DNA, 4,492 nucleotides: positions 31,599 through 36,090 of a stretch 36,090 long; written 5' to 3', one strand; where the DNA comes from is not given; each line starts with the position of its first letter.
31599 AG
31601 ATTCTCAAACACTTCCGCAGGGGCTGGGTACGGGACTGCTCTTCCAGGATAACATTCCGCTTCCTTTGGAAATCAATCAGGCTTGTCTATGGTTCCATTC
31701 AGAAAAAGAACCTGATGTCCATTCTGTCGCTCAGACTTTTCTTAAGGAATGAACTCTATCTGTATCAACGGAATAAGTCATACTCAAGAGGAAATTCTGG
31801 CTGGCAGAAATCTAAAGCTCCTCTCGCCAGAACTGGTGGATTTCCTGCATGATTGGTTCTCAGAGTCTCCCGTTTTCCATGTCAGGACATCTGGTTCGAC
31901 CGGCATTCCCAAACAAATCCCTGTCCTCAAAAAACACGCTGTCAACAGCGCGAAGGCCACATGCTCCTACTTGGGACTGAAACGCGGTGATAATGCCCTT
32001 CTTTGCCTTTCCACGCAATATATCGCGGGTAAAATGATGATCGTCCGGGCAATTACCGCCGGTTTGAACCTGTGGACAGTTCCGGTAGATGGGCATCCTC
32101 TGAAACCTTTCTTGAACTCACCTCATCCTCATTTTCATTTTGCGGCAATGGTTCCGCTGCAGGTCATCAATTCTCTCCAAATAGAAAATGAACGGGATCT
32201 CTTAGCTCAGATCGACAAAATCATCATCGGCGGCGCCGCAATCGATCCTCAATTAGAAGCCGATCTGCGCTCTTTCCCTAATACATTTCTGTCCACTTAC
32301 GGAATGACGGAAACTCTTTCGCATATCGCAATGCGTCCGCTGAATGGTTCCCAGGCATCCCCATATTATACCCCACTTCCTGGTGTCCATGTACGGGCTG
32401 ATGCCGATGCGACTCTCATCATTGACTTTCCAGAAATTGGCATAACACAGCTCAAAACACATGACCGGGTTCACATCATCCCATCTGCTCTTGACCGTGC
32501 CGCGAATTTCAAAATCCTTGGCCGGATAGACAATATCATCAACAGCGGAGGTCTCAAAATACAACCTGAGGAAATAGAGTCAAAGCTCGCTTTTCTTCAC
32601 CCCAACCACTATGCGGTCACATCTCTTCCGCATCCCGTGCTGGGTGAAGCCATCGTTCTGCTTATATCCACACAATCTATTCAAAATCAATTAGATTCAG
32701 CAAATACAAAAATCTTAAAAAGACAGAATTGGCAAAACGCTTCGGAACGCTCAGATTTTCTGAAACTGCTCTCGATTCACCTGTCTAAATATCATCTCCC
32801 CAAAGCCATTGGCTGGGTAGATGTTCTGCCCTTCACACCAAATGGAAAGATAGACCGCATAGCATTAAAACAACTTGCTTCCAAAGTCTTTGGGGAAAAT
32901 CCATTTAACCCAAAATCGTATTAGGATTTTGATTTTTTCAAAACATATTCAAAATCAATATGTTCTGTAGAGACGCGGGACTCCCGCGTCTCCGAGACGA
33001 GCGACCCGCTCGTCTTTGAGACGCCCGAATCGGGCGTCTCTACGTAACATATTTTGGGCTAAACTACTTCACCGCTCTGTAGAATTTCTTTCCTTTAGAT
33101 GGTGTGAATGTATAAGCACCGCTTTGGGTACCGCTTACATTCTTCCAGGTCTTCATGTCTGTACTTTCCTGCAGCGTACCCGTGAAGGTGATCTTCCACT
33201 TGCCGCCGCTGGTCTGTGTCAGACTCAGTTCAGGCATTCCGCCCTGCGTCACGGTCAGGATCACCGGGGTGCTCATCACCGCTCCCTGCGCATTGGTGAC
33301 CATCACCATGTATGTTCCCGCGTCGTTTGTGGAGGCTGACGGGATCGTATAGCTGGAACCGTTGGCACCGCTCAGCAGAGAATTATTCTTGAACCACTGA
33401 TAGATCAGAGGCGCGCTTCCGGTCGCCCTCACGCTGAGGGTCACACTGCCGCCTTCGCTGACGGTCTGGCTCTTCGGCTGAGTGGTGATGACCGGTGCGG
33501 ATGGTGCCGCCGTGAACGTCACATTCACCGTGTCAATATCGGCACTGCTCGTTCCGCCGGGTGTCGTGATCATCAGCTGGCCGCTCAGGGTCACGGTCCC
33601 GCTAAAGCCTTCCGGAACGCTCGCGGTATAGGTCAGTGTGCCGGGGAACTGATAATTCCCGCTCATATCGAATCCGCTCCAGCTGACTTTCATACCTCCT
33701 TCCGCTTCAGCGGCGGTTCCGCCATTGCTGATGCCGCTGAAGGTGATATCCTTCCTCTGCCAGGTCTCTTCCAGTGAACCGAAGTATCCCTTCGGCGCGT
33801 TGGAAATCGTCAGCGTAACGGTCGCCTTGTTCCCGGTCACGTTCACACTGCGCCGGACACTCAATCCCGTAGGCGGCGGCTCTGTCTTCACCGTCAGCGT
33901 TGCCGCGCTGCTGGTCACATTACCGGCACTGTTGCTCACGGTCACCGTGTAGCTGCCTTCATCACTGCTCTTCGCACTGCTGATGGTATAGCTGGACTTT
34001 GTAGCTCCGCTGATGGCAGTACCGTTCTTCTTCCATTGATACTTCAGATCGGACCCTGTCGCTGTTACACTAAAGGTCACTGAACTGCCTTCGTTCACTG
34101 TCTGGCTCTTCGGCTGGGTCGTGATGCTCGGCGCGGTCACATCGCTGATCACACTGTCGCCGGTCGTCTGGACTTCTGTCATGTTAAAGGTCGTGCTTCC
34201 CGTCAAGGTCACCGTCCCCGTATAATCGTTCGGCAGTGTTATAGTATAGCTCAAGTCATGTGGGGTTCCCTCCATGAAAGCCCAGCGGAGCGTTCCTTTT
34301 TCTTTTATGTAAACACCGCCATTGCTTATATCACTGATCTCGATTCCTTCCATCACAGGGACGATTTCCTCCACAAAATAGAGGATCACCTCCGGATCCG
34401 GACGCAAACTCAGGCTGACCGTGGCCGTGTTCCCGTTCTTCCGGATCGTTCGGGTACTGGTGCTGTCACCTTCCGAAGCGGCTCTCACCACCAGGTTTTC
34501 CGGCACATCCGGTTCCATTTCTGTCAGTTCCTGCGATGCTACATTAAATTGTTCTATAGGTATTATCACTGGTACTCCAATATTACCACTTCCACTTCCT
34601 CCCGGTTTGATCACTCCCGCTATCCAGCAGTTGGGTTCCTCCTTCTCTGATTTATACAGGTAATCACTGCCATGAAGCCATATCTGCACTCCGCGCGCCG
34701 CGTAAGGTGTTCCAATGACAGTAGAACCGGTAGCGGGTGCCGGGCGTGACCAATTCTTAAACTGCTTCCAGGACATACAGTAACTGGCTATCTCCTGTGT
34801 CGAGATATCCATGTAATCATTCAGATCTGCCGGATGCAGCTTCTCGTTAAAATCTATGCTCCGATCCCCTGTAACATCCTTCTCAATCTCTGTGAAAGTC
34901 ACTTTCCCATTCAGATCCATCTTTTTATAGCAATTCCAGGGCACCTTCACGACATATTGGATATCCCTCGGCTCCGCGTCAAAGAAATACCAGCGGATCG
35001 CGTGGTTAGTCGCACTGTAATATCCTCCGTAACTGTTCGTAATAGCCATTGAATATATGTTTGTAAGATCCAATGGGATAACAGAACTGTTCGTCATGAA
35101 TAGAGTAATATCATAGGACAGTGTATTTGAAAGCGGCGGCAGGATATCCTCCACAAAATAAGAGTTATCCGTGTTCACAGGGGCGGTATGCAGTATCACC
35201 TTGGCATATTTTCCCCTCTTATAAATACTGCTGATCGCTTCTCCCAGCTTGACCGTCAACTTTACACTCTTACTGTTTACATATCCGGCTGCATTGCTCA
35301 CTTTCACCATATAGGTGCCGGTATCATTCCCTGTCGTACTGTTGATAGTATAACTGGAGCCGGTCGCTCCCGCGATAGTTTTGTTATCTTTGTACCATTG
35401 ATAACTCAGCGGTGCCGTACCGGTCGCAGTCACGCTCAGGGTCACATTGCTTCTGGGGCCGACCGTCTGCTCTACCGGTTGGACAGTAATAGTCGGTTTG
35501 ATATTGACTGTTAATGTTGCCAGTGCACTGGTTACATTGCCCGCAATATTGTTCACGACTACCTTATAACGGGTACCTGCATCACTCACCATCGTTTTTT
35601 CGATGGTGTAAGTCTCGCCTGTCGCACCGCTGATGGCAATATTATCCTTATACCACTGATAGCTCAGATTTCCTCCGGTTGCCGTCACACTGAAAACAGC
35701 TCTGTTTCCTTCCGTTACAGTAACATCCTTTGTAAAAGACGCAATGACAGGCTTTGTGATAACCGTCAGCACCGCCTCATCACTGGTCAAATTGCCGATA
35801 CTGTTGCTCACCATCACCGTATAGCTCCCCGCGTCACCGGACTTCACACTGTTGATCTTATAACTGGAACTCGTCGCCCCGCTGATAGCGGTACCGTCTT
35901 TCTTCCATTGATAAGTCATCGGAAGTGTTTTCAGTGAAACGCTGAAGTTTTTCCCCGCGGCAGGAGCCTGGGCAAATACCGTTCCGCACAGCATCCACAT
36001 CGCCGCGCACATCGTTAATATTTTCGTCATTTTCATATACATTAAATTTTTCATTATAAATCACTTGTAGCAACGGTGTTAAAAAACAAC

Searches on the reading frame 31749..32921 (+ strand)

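Call 51: search_protein_families(library=pfam, proteins=[window:31749-32921:+], max_evalue=0.0001)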
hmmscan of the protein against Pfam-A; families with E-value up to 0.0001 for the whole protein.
window:31749-32921:+ (391 aa): 1 family
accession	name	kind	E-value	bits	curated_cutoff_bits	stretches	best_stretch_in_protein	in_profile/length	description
PF00501.34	AMP-binding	-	2.7e-14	53.2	29.9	1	39-216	162-354/384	AMP-binding enzyme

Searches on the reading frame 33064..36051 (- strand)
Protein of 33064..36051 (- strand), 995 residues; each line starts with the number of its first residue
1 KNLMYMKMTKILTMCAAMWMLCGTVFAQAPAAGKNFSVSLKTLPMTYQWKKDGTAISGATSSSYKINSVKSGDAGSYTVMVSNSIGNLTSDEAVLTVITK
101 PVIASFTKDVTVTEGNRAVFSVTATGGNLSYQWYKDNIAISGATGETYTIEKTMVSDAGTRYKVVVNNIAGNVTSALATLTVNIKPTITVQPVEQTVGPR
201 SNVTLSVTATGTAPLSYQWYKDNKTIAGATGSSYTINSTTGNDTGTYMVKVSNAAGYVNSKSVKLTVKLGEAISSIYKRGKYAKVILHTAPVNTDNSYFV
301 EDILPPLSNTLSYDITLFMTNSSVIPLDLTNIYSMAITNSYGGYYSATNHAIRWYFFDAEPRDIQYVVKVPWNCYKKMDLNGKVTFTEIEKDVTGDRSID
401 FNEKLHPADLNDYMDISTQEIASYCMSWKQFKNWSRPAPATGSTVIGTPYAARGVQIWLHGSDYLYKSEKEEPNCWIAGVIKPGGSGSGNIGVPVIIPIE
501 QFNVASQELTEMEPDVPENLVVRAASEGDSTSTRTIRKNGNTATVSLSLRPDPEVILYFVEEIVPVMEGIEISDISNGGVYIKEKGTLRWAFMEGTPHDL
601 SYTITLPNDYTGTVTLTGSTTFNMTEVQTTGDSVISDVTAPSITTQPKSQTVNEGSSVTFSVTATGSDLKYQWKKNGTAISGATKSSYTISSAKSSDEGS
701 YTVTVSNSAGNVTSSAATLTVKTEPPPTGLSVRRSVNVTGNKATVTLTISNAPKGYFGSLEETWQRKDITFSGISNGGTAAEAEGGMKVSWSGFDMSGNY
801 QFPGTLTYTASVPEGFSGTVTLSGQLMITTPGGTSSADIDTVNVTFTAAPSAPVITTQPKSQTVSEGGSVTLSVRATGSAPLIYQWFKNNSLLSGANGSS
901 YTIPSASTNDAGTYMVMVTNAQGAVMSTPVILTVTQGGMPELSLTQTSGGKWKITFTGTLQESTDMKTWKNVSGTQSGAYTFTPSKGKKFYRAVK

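Call 33: search_protein_families(library=pfam, proteins=[window:33064-36051:-], max_evalue=0.001)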
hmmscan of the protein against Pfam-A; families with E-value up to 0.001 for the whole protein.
window:33064-36051:- (995 aa): 9 families
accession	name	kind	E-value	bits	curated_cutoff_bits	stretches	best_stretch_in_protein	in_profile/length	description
PF13927.12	Ig_3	-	6e-54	180.9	30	5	853-920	2-78/78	Immunoglobulin domain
PF07679.22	I-set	-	1.1e-44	150.8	23.7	4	641-721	1-90/90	Immunoglobulin I-set domain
PF13895.12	Ig_2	-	6.5e-34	116.4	27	3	641-721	2-79/79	Immunoglobulin domain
PF00047.31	ig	-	5.2e-22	78.4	21.8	3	649-715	2-80/81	Immunoglobulin domain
PF19081.6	Ig_7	-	6.2e-12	46.1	27.3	2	850-934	1-82/84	Ig-like domain CHU_C associated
PF06832.18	BiPBP_C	-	1.3e-11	44.6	26.8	0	656-714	31-87/90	Penicillin-Binding Protein C-terminus Family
PF07686.23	V-set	-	1.4e-11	45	26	0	685-721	72-108/109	Immunoglobulin V-set domain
PF16680.11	Ig_4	-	4.4e-08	34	30.1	0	215-254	13-49/71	T-cell surface glycoprotein CD3 delta chain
PF11465.14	Receptor_2B4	-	1.6e-07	32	21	0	900-928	72-100/108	Natural killer cell receptor 2B4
